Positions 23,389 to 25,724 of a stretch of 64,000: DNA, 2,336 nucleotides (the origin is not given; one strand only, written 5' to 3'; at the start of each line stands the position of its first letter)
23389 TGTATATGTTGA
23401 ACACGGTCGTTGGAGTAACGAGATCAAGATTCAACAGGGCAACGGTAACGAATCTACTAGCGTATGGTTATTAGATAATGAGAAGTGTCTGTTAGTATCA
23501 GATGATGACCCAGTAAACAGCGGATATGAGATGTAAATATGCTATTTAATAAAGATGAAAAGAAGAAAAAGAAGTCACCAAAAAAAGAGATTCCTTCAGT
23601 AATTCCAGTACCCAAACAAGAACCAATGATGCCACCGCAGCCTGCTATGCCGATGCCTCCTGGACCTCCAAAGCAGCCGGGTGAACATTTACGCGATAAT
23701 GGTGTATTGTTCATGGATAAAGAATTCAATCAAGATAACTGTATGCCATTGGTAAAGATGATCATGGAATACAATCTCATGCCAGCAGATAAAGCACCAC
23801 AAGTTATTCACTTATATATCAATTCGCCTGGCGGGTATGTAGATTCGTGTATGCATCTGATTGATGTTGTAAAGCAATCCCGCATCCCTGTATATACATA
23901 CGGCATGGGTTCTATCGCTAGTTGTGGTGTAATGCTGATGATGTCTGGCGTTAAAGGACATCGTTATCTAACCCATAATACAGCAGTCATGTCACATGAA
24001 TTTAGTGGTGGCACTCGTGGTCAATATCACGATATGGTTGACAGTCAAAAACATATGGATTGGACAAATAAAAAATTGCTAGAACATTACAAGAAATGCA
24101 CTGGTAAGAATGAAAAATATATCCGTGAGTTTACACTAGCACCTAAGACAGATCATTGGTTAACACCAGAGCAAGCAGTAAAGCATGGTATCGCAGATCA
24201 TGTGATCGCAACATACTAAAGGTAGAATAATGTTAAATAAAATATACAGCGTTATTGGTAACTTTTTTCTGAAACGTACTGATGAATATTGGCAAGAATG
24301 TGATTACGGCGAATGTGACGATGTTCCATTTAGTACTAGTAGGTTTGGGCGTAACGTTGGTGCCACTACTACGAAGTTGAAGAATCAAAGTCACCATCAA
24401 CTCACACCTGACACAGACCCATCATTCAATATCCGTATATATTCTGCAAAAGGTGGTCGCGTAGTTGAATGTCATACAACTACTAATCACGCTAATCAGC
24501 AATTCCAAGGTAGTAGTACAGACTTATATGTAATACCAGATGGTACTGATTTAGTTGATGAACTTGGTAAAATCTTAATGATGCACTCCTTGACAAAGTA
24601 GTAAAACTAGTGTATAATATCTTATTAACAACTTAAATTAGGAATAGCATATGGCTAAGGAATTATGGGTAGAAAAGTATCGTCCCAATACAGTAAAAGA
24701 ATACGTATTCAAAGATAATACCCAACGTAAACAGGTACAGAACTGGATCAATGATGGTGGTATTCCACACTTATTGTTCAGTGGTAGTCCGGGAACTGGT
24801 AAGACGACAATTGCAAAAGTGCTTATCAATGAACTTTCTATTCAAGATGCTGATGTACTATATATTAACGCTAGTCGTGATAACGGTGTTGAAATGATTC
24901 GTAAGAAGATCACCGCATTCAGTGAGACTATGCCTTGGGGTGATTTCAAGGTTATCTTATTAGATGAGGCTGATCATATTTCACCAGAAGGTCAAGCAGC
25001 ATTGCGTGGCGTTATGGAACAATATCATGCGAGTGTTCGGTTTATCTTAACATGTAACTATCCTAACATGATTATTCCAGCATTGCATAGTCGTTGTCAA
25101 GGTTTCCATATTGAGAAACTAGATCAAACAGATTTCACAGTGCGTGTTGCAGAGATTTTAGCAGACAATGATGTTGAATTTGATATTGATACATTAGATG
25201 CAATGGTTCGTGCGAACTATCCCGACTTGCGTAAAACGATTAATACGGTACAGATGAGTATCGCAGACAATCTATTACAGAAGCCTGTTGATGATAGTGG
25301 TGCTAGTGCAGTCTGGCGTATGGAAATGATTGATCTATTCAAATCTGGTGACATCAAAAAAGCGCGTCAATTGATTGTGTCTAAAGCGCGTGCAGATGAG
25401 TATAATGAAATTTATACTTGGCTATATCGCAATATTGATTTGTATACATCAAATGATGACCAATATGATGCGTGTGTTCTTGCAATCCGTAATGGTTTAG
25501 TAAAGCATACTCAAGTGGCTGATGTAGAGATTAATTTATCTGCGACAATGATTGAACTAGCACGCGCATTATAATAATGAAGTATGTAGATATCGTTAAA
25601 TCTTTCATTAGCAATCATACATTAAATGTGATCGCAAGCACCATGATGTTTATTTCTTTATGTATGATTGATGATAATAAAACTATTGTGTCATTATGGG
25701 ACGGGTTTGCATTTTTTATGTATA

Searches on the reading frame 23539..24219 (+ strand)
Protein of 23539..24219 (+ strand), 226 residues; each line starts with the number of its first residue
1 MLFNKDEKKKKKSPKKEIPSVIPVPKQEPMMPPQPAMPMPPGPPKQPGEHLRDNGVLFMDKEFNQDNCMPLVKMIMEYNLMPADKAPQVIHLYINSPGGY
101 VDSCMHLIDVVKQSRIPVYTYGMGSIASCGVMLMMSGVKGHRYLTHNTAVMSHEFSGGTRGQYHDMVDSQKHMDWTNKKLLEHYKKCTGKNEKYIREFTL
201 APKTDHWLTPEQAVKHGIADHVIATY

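Call 16: search_protein_families(library=pfam, proteins=[window:23539-24219:+], max_evalue=0.001)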
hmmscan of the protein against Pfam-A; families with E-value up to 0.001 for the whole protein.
window:23539-24219:+ (226 aa): 2 families
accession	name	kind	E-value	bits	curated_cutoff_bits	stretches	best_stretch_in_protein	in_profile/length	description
PF00574.28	CLP_protease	-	3.3e-32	112.3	20.2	1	55-224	17-180/182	Clp protease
PF25145.1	NfeD1b_N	-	0.00099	19.2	40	0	86-135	30-79/189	NfeD1b, N-terminal domain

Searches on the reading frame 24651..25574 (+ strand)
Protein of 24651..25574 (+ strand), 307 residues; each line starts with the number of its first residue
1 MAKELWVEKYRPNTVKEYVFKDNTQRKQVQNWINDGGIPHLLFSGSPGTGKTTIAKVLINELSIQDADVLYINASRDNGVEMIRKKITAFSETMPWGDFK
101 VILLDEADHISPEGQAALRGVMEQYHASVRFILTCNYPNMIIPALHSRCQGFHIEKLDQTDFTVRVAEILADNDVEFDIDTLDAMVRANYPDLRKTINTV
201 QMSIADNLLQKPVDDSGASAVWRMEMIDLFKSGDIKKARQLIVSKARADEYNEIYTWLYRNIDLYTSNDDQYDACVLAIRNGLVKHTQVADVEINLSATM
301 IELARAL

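Call 17: search_protein_families(library=pfam, proteins=[window:24651-25574:+], max_evalue=0.001)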
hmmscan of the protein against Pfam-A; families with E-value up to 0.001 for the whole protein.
window:24651-25574:+ (307 aa): 15 families
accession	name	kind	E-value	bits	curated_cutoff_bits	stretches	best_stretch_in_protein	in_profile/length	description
PF00004.35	AAA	-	4.6e-17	63.1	21.2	1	41-150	1-124/131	ATPase family associated with various cellular activities (AAA)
PF13177.12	DNA_pol3_delta2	-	1.9e-10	41.4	27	1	67-157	69-160/161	DNA polymerase III, delta subunit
PF13401.12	AAA_22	-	8.6e-09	36.2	27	1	41-88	8-55/130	AAA domain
PF03215.21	Rad17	-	1.8e-07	31.7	23.8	1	3-71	6-78/186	Rad17 P-loop domain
PF24883.2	NPHP3_N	-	3.6e-07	31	24.8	1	24-76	7-60/164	Nephrocystin 3, N-terminal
PF13173.12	AAA_14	-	2.6e-06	27.9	27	1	42-151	6-113/129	AAA domain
PF21328.3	Gp44_lid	-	1.4e-05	25.6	27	1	163-201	10-49/63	Sliding-clamp-loader large subunit, AAA+ ATPase lid domain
PF20720.3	nSTAND3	-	1.4e-05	25.3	27.2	1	40-85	19-63/155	Novel STAND NTPase 3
PF05496.18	RuvB_N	-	1.5e-05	25.2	27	1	11-125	2-111/159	Holliday junction DNA helicase RuvB P-loop domain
PF25199.1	nSTAND_NTPase5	-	4.1e-05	23.9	34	1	35-136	38-133/145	Novel STAND NTPase 5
PF13191.12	AAA_16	-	0.00024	22.1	32.6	0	34-123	20-103/167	AAA ATPase domain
PF01078.27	Mg_chelatase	-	0.00028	20.8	20.3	0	33-62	17-46/207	Magnesium chelatase, subunit ChlI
PF07726.17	AAA_3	-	0.00045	20.6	27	0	40-129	1-93/131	ATPase family associated with various cellular activities (AAA)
PF07728.20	AAA_5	-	0.00054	20.4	22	0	40-124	1-92/139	AAA domain (dynein-related subfamily)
PF12775.13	AAA_7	-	0.00062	19.8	25.8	0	40-87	35-82/181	P-loop containing dynein motor region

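Call 21: search_dna_similar(query=window:24651-25574:+, collection=phages, mode=protein, max_rows=25)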
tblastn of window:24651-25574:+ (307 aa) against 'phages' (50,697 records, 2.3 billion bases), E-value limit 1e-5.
Records with a match: 2700; places in all: 2710; records where one place covers at least 80% of the query: 1768.
Best place of each record, by identity: <60% 2700.
By first word of the organism name: Escherichia 676; Synechococcus 377; Klebsiella 331; Salmonella 203; Vibrio 172; Shigella 89; Aeromonas 82; Acinetobacter 75; Cyanophage 61; Enterobacter 59; and 71 more.
By host as written in the record: - 488; Escherichia coli 281; Klebsiella pneumoniae 115; Synechococcus 107; Escherichia coli O157:H7 38; Synechococcus sp. 38; Salmonella enterica 30; Synechococcus sp. WH7803 28; and 604 more.
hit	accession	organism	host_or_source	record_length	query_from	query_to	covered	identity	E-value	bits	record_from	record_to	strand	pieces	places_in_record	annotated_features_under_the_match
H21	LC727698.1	Pseudomonas phage sp. 30-3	Pseudomonas aeruginosa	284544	1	305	99%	53.1%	2e-110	357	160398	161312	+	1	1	ATPase AAA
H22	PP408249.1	Pseudomonas phage vB_Pa-PAC2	Pseudomonas aeruginosa PAO1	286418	1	305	99%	53.1%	2e-110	357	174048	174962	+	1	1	AAA domain-containing protein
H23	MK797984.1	Pseudomonas phage vB_PaeM_PA5oct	-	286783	1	305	99%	53.1%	2e-110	357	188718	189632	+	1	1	hypothetical protein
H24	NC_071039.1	Pseudomonas phage vB_PaeM_PA5oct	-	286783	1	305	99%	53.1%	2e-110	357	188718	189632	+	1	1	hypothetical protein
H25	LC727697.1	Pseudomonas phage sp. 30-2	Pseudomonas aeruginosa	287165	1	305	99%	53.1%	2e-110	357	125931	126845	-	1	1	ATPase AAA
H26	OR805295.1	Pseudomonas phage Paride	Pseudomonas aeruginosa PAO1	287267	1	305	99%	53.1%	2e-110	357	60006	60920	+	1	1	clamp loader of DNA polymerase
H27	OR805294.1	Pseudomonas phage Ettore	Pseudomonas aeruginosa PAO1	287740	1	305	99%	53.1%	2e-110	357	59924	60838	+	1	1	clamp loader of DNA polymerase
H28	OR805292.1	Pseudomonas phage Cassandra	Pseudomonas aeruginosa PAO1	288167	1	305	99%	53.1%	2e-110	357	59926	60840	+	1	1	clamp loader of DNA polymerase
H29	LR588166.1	Pseudomonas phage vB_PaeM_MIJ3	-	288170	1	305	99%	53.1%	2e-110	357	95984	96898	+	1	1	dnaX: DNA polymerase III subunit tau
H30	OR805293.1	Pseudomonas phage Deifobo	Pseudomonas aeruginosa PAO1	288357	1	305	99%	53.1%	2e-110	357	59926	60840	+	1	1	clamp loader of DNA polymerase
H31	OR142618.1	Pseudomonas phage Callisto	Pseudomonas aeruginosa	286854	1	305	99%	53.1%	3e-110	356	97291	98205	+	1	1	ruvB: holliday junction ATP-dependent DNA helicase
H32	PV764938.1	Sinorhizobium phage Phosso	Sinohrizobium meliloti NRRL L-50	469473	4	304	98%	45.5%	2e-81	273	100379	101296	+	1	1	AAA-ATPase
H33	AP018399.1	Xanthomonas phage XacN1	Xanthomonas citri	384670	1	304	99%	40.0%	4e-68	235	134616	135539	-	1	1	sliding clamp loader subunit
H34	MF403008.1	Agrobacterium phage Atu_ph07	Agrobacterium tumefaciens C58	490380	3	305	99%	39.9%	6e-75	255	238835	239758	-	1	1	replication factor C small subunit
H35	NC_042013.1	Agrobacterium phage Atu_ph07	Agrobacterium tumefaciens C58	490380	3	305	99%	39.9%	6e-75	255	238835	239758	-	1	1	clamp loader of DNA polymerase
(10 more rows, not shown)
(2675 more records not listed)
